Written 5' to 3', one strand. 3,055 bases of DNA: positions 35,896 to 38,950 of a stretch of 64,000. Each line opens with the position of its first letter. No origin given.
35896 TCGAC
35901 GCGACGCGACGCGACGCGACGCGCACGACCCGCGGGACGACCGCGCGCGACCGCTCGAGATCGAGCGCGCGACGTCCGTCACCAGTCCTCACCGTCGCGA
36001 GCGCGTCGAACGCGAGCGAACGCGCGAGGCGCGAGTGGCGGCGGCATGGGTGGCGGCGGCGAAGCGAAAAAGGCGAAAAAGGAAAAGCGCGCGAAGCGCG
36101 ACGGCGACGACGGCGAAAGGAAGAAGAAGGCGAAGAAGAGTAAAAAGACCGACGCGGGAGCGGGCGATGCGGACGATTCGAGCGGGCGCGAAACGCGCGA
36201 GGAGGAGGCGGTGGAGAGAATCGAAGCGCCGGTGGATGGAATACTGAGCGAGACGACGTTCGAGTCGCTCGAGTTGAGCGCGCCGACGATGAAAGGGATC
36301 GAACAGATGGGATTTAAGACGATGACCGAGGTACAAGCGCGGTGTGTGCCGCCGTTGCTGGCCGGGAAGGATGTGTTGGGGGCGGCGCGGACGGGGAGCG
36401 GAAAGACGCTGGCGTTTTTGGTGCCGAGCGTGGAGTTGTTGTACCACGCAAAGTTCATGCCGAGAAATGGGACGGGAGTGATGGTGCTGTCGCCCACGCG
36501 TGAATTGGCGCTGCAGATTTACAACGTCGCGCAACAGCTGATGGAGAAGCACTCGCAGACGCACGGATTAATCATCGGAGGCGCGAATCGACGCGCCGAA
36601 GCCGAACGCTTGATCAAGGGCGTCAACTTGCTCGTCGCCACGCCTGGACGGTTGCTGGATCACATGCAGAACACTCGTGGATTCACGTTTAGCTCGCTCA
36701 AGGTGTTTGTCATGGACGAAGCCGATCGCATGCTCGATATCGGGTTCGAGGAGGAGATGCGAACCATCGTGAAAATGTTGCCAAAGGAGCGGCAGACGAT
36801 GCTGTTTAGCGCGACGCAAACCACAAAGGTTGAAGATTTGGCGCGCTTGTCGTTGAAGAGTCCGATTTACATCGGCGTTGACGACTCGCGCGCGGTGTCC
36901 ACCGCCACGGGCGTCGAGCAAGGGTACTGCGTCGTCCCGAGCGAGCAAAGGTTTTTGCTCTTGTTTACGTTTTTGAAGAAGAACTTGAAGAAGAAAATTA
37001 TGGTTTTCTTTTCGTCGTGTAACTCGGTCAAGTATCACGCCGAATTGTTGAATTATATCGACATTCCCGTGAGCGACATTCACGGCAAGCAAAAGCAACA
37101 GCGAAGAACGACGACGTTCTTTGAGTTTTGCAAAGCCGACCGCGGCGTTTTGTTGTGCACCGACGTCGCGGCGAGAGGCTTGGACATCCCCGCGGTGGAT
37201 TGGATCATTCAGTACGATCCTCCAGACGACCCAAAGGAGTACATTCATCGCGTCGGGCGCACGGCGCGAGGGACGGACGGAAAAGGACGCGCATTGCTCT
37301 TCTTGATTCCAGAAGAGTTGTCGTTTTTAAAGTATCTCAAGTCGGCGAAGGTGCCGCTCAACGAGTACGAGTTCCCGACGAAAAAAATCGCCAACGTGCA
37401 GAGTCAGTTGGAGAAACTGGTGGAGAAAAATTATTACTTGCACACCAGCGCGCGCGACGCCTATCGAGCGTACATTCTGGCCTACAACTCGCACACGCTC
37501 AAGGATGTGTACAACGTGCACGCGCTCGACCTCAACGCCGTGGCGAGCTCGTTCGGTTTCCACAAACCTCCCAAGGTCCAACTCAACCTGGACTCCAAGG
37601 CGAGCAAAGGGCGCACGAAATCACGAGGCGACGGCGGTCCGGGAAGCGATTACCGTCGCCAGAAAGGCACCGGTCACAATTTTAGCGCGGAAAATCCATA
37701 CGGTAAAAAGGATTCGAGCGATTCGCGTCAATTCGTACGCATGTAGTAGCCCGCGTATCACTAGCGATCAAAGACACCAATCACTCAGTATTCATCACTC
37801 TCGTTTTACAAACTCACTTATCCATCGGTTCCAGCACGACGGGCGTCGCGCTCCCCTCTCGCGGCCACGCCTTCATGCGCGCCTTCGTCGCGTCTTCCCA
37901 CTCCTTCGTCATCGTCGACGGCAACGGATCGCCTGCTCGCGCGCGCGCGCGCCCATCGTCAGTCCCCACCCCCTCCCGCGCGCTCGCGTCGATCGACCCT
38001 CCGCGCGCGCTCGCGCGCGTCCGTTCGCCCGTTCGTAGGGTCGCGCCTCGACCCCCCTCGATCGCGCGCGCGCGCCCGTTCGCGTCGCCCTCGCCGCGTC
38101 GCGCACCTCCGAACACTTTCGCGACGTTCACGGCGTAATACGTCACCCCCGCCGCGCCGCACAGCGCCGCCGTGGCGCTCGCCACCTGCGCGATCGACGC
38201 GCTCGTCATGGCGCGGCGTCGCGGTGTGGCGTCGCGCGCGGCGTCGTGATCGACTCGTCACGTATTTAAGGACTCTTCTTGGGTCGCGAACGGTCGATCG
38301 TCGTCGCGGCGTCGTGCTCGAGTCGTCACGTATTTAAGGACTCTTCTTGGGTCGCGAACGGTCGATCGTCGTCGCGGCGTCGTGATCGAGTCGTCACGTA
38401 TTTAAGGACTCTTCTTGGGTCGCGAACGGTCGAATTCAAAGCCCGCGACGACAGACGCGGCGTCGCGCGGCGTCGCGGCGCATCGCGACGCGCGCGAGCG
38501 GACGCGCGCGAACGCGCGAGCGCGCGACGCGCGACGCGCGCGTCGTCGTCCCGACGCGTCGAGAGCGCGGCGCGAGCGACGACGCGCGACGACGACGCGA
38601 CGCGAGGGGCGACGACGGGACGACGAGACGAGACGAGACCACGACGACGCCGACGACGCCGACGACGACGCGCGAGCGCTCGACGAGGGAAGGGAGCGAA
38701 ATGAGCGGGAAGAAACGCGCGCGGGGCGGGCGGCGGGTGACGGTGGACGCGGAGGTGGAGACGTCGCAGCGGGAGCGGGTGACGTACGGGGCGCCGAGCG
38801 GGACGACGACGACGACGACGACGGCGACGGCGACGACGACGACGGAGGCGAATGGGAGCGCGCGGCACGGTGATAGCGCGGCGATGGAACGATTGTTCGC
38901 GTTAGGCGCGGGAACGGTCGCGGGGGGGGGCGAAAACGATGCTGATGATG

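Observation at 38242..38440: Near-identical 68-bp x3 tandem repeat with a TATA-like core upstream of DNA2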

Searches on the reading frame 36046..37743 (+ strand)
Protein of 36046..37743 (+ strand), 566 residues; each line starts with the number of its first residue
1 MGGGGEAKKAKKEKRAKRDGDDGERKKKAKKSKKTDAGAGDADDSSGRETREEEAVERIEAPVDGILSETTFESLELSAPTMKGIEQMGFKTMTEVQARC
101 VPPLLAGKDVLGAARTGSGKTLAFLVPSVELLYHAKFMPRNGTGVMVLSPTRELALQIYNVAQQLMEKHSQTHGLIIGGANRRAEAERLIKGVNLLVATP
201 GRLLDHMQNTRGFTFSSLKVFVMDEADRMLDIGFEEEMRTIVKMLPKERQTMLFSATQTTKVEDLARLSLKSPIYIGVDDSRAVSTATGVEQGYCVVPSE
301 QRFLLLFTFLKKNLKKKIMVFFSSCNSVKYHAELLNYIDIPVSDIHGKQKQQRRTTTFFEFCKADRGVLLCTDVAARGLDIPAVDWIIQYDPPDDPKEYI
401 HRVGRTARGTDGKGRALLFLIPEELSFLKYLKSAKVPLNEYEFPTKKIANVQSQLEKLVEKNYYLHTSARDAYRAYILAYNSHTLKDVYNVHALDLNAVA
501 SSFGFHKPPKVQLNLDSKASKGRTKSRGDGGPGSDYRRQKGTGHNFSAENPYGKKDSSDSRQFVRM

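Call 25: find_homologous_proteins(query=window:36046-37743:+, max_evalue=1e-150)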
Query window:36046-37743:+ (566 aa): 6315 proteins with E <= 1e-150 among 8000 candidates; the best 120 are listed.
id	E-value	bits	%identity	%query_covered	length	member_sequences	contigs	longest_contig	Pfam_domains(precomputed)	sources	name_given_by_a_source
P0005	0.0e+0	1271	100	100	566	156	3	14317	PF00270.36,PF00271.38,PF13959.12,PF04851.22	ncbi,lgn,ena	-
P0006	0.0e+0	1138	94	92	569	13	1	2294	PF00270.36,PF00271.38,PF13959.12,PF04851.22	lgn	-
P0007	0.0e+0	1133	95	91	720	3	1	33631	PF00270.36,PF00271.38,PF13959.12,PF04851.22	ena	-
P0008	0.0e+0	1126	94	90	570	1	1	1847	PF00270.36,PF00271.38,PF13959.12,PF04851.22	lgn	-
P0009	0.0e+0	1125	88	99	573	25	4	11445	PF00270.36,PF00271.38,PF13959.12,PF04851.22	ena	-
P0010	0.0e+0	1038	86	91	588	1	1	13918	PF00270.36,PF00271.38,PF13959.12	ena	-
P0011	0.0e+0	1031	86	90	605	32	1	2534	PF00270.36,PF00271.38,PF13959.12,PF04851.22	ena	-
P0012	0.0e+0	1030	88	89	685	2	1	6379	PF00270.36,PF00271.38,PF13959.12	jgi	-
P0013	0.0e+0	1029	87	90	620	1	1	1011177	PF00270.36,PF00271.38,PF13959.12,PF04851.22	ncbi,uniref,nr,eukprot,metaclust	ncbi:predicted protein [Micromonas commoda]|uniref:ATP-dependent RNA helicase n=1 Tax=Micromonas com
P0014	0.0e+0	1028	87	91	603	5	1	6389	PF00270.36,PF00271.38,PF13959.12,PF04851.22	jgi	-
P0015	0.0e+0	1027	88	89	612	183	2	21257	PF00270.36,PF00271.38,PF13959.12,PF04851.22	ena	-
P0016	0.0e+0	1027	87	91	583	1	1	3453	PF00270.36,PF00271.38,PF13959.12,PF04851.22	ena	-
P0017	0.0e+0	1026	87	91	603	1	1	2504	PF00270.36,PF00271.38,PF13959.12,PF04851.22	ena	-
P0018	0.0e+0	1026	87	91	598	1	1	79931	PF00270.36,PF00271.38,PF13959.12,PF04851.22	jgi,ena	-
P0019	0.0e+0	1026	87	91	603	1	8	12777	PF00270.36,PF00271.38,PF13959.12,PF04851.22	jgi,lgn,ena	jgi:ATP-dependent RNA helicase DDX18/HAS1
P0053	0.0e+0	1021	86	91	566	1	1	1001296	PF00270.36,PF00271.38,PF13959.12,PF04851.22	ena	-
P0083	5.7e-290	980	89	83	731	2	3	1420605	PF00270.36,PF00271.38,PF13959.12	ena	-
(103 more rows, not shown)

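Call 26: find_encoding_contigs(protein=P0005, flank=3000, max_places=10)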
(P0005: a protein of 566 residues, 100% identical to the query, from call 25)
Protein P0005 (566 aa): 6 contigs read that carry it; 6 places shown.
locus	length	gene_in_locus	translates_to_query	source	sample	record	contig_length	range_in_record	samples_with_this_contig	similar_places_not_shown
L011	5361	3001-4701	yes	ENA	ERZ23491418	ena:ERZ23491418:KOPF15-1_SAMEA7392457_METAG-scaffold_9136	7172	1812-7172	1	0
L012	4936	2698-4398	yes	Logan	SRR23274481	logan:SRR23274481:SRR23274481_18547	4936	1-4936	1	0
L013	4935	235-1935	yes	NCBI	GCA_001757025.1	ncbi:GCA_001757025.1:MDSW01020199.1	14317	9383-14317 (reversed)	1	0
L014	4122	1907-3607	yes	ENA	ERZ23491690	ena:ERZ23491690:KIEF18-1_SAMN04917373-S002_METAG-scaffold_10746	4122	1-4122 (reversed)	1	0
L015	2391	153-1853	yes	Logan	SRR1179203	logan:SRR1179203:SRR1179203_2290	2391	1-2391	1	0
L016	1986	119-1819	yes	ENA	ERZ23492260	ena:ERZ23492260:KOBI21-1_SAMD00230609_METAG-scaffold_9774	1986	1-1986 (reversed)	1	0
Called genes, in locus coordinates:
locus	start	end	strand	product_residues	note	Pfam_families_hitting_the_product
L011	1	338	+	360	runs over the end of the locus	-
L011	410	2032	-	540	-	PF03121:Herpes_UL52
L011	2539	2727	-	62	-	-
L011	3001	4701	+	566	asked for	PF00270:DEAD, PF04851:ResIII (weak), PF00271:Helicase_C, PF13959:CTE_SPB4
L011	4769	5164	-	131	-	PF06592:DUF1138 (weak)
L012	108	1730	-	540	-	PF03121:Herpes_UL52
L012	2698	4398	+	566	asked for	PF00270:DEAD, PF04851:ResIII (weak), PF00271:Helicase_C, PF13959:CTE_SPB4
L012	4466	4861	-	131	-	PF06592:DUF1138 (weak)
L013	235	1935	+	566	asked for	PF00270:DEAD, PF04851:ResIII (weak), PF00271:Helicase_C, PF13959:CTE_SPB4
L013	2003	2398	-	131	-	PF06592:DUF1138 (weak)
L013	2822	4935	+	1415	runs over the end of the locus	PF08696:Dna2, PF01443:Viral_helicase1 (faint), PF13086:AAA_11, PF13245:AAA_19, PF13604:AAA_30, PF13086:AAA_11, PF13087:AAA_12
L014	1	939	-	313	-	?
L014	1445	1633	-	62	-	-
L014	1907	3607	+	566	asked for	PF00270:DEAD, PF04851:ResIII (weak), PF00271:Helicase_C, PF13959:CTE_SPB4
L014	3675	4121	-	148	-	?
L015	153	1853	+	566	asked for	PF00270:DEAD, PF04851:ResIII (weak), PF00271:Helicase_C, PF13959:CTE_SPB4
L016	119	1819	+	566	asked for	PF00270:DEAD, PF04851:ResIII (weak), PF00271:Helicase_C, PF13959:CTE_SPB4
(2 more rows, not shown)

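Call 27: find_encoding_contigs(protein=P0007, flank=4000, max_places=4)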
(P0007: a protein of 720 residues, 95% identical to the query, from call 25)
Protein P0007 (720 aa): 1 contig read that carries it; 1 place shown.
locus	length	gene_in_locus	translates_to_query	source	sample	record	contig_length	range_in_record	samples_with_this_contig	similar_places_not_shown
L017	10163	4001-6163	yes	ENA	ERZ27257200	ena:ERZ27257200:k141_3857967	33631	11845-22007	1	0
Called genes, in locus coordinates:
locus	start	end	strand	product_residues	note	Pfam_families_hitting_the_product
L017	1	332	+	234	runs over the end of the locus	PF00118:Cpn60_TCP1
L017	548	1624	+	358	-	PF00118:Cpn60_TCP1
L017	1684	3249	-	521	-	PF03121:Herpes_UL52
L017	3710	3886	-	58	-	-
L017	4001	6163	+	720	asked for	PF00270:DEAD, PF04851:ResIII (weak), PF00271:Helicase_C, PF13959:CTE_SPB4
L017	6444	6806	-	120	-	-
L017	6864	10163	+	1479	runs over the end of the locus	PF08696:Dna2, PF13086:AAA_11, PF13245:AAA_19, PF13604:AAA_30, PF01443:Viral_helicase1 (faint), PF13086:AAA_11, PF13087:AAA_12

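Call 34: find_encoding_contigs(protein=P0009, flank=3500, max_places=4)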
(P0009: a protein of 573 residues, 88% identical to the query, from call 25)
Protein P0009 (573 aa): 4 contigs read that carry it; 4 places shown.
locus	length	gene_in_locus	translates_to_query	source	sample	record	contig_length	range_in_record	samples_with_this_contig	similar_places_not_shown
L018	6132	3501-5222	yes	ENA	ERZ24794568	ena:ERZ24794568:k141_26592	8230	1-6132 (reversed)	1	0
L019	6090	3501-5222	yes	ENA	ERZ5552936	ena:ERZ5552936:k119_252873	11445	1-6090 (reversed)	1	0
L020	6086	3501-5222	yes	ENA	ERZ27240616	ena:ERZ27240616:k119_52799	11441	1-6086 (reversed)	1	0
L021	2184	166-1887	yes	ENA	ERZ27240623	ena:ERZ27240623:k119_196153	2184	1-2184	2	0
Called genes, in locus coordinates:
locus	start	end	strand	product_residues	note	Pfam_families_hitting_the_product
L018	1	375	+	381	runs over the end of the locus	PF00118:Cpn60_TCP1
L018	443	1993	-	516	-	PF03121:Herpes_UL52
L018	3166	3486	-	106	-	-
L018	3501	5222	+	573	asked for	PF00270:DEAD, PF04851:ResIII (weak), PF00271:Helicase_C, PF13959:CTE_SPB4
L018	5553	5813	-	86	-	-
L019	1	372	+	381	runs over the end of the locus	PF00118:Cpn60_TCP1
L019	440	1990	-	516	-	PF03121:Herpes_UL52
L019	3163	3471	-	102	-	-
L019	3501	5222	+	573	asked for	PF00270:DEAD, PF04851:ResIII (weak), PF00271:Helicase_C, PF13959:CTE_SPB4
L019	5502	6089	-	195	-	?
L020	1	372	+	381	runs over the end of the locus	PF00118:Cpn60_TCP1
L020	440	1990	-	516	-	PF03121:Herpes_UL52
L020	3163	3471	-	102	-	-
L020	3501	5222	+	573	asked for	PF00270:DEAD, PF04851:ResIII (weak), PF00271:Helicase_C, PF13959:CTE_SPB4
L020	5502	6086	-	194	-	?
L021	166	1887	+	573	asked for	PF00270:DEAD, PF04851:ResIII (weak), PF00271:Helicase_C, PF13959:CTE_SPB4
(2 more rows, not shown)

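Call 35: find_encoding_contigs(protein=P0013, flank=3500, max_places=2)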
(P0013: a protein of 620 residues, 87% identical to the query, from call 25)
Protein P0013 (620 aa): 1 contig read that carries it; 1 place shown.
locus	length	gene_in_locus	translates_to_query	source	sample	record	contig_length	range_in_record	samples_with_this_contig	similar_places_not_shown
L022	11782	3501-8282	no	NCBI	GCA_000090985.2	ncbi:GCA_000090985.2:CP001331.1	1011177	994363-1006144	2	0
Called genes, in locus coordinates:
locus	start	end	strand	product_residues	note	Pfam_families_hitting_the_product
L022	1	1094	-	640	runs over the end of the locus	PF00890:FAD_binding_2, PF02910:Succ_DH_flav_C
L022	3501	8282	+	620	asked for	PF00270:DEAD, PF04851:ResIII (faint), PF00271:Helicase_C, PF13959:CTE_SPB4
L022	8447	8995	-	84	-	PF06592:DUF1138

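Call 39: find_encoding_contigs(protein=P0083, flank=3000, max_places=3)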
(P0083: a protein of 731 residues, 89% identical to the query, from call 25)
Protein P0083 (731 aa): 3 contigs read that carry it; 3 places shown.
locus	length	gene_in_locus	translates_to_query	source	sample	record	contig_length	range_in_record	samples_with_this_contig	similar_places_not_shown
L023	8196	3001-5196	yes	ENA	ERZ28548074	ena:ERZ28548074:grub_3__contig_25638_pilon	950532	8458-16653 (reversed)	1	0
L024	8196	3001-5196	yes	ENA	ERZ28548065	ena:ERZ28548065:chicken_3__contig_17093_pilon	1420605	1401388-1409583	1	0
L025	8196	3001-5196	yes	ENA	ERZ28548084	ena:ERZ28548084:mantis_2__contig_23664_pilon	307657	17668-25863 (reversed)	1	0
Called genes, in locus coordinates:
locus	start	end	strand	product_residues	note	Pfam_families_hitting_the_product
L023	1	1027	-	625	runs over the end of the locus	PF03121:Herpes_UL52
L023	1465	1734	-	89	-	-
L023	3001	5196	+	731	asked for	PF00270:DEAD, PF00271:Helicase_C, PF13959:CTE_SPB4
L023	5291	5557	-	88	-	-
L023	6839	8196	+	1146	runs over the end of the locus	PF08696:Dna2, PF13086:AAA_11, PF13245:AAA_19, PF13604:AAA_30, PF01443:Viral_helicase1 (faint), PF13086:AAA_11, PF13087:AAA_12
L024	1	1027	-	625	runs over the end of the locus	PF03121:Herpes_UL52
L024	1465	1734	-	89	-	-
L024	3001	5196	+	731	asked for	PF00270:DEAD, PF00271:Helicase_C, PF13959:CTE_SPB4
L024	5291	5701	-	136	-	-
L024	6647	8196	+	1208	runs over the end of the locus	PF08696:Dna2, PF01443:Viral_helicase1 (faint), PF13086:AAA_11, PF13245:AAA_19, PF13604:AAA_30, PF13086:AAA_11, PF13087:AAA_12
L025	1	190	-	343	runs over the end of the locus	PF03121:Herpes_UL52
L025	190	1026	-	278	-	-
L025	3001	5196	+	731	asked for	PF00270:DEAD, PF00271:Helicase_C, PF13959:CTE_SPB4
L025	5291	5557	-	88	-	-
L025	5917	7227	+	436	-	-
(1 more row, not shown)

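Call 40: find_encoding_contigs(protein=P0053, flank=3000, max_places=2)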
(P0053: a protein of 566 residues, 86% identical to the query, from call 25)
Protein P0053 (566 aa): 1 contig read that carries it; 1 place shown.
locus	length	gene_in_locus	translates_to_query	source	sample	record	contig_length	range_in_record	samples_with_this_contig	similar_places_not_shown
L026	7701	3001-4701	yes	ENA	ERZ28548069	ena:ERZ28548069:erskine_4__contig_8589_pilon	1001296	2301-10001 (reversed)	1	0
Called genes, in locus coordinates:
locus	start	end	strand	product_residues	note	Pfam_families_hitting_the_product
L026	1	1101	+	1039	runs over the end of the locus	PF03914:CBF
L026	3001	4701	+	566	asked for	PF00270:DEAD, PF04851:ResIII (faint), PF00271:Helicase_C, PF13959:CTE_SPB4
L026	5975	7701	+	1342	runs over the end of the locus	?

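Call 60: find_encoding_contigs(protein=P0015, flank=3000, max_places=3)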
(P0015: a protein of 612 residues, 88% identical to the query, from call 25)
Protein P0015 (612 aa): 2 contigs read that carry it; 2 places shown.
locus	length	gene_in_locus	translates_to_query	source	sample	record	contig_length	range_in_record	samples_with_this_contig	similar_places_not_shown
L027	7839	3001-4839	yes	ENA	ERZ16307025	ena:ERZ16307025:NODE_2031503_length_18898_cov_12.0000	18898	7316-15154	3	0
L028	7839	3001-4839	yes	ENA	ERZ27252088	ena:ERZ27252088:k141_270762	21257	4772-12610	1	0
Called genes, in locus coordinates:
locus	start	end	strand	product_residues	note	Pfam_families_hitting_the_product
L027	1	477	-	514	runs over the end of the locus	PF03121:Herpes_UL52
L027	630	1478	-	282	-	PF05551:zf-His_Me_endon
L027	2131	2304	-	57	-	-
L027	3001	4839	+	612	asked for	PF00270:DEAD, PF04851:ResIII (weak), PF00271:Helicase_C, PF13959:CTE_SPB4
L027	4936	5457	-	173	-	-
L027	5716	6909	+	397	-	PF01926:MMR_HSR1, PF02421:FeoB_N, PF03193:RsgA_GTPase (faint)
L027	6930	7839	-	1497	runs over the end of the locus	PF08696:Dna2, PF12705:PDDEXK_1 (weak), PF13086:AAA_11, PF13245:AAA_19, PF13604:AAA_30, PF13086:AAA_11, PF13087:AAA_12, PF13361:UvrD_C (weak), +2 more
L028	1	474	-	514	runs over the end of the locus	PF03121:Herpes_UL52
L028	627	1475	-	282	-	PF05551:zf-His_Me_endon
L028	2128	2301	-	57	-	-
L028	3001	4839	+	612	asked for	PF00270:DEAD, PF04851:ResIII (weak), PF00271:Helicase_C, PF13959:CTE_SPB4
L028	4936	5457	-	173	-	-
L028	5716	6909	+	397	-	PF01926:MMR_HSR1, PF02421:FeoB_N, PF03193:RsgA_GTPase (faint)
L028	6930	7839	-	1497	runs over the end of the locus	PF08696:Dna2, PF12705:PDDEXK_1 (weak), PF13086:AAA_11, PF13245:AAA_19, PF13604:AAA_30, PF13086:AAA_11, PF13087:AAA_12, PF13361:UvrD_C (weak), +2 more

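Call 61: find_encoding_contigs(protein=P0010, flank=3000, max_places=3)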
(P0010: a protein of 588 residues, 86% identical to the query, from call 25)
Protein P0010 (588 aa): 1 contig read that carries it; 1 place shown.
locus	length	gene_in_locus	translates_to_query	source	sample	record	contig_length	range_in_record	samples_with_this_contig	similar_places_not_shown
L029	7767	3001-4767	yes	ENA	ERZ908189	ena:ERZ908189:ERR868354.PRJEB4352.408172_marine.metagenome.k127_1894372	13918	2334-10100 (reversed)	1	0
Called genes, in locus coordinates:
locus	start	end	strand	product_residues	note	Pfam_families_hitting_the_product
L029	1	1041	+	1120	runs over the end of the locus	-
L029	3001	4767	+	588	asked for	PF00270:DEAD, PF00271:Helicase_C, PF13959:CTE_SPB4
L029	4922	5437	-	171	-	-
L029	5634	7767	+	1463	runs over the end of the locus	PF08696:Dna2, PF13086:AAA_11, PF13245:AAA_19, PF13604:AAA_30, PF01443:Viral_helicase1 (faint), PF13086:AAA_11, PF13087:AAA_12, PF13538:UvrD_C_2 (weak)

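Call 66: list_cluster_members(proteins=[P0005, P0007])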
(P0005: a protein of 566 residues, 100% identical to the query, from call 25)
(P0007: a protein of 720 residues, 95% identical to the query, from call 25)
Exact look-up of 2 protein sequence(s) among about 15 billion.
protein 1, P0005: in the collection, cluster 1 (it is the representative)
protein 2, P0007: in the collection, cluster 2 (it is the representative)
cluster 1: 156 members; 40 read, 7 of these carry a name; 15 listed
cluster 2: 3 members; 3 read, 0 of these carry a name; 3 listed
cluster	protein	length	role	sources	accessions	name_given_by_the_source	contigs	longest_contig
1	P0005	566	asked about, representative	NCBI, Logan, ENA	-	-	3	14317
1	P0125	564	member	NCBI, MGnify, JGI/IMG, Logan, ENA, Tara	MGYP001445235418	FL=1 | ATP-dependent RNA helicase DDX18/HAS1 | strand:+ start:7615 stop:9309 length:1695 start_codon:yes stop_codon:yes ...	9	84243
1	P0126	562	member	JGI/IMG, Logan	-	ATP-dependent RNA helicase DDX18/HAS1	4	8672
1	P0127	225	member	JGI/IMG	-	ATP-dependent RNA helicase DDX18/HAS1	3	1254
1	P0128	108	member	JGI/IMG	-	ATP-dependent RNA helicase DDX18/HAS1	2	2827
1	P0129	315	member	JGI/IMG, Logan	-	ATP-dependent RNA helicase DDX18/HAS1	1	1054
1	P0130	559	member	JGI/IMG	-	ATP-dependent RNA helicase DDX18/HAS1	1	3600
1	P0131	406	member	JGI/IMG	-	ATP-dependent RNA helicase DDX18/HAS1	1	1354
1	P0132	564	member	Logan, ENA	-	-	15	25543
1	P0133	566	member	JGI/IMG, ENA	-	-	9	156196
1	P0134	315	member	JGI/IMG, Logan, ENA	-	-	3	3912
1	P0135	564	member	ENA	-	-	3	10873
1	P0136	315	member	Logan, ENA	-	-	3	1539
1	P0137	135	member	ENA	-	-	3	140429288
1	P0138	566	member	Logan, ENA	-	-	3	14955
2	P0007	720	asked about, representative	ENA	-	-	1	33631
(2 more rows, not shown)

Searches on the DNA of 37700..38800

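Call 8: search_rna_families(source=window, start=37700, end=38800, threshold=evalue, max_evalue=10)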
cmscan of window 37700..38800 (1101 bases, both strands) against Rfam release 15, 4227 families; matches with E-value up to 10: 7.
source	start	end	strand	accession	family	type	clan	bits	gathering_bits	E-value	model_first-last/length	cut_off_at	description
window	38459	38492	+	RF03929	mir-6579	Gene; miRNA;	-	23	47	0.18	1-68/68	no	mir-6579 microRNA precursor family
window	38456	38500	+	RF01531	TB10Cs3H1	Gene; snRNA; snoRNA; HACA-box;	-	19.7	40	0.61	1-62/62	no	Trypanosomatid snoRNA TB10Cs3H1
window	38539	38599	-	RF03937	mir-9456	Gene; miRNA;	-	18.7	80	1.3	1-68/68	no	mir-9456 microRNA precursor family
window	38368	38522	+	RF02237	asX3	Gene; sRNA;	-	17.8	40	0.51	1-182/182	no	Xanthomonas sRNA asX3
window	38539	38599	+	RF03937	mir-9456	Gene; miRNA;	-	17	80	3.8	1-68/68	no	mir-9456 microRNA precursor family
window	38637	38672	-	RF01059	mir-598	Gene; miRNA;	-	16.2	69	3.9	1-80/80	no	mir-598 microRNA precursor family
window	38399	38551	+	RF02691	BTH_s19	Gene; sRNA;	-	15.7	153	0.21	1-224/224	no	Burkholderia sRNA 19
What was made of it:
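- No Rfam match in the array, even at E up to 10 (call 8).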

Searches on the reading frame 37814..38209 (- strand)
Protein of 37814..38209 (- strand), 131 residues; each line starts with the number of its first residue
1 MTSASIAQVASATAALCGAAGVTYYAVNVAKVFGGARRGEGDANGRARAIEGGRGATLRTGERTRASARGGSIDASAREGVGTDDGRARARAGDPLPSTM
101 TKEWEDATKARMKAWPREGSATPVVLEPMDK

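Call 14: search_protein_families(library=pfam, proteins=[window:37814-38209:-], max_evalue=1)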
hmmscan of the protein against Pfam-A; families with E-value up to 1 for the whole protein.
window:37814-38209:- (131 aa): 2 families
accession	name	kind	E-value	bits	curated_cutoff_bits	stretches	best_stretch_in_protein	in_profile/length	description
PF06592.18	DUF1138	-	2.9e-07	30.9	34.8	1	96-130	32-66/73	Protein of unknown function (DUF1138)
PF02936.19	COX4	-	0.059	13.8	26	1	93-113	96-116/138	Cytochrome c oxidase subunit IV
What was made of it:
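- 37933..38106 (-): Intron of the DUF1138 gene (174 nt, GT...AG, about 77% G+C). Removing it restores a contiguous Pfam match (call 14).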
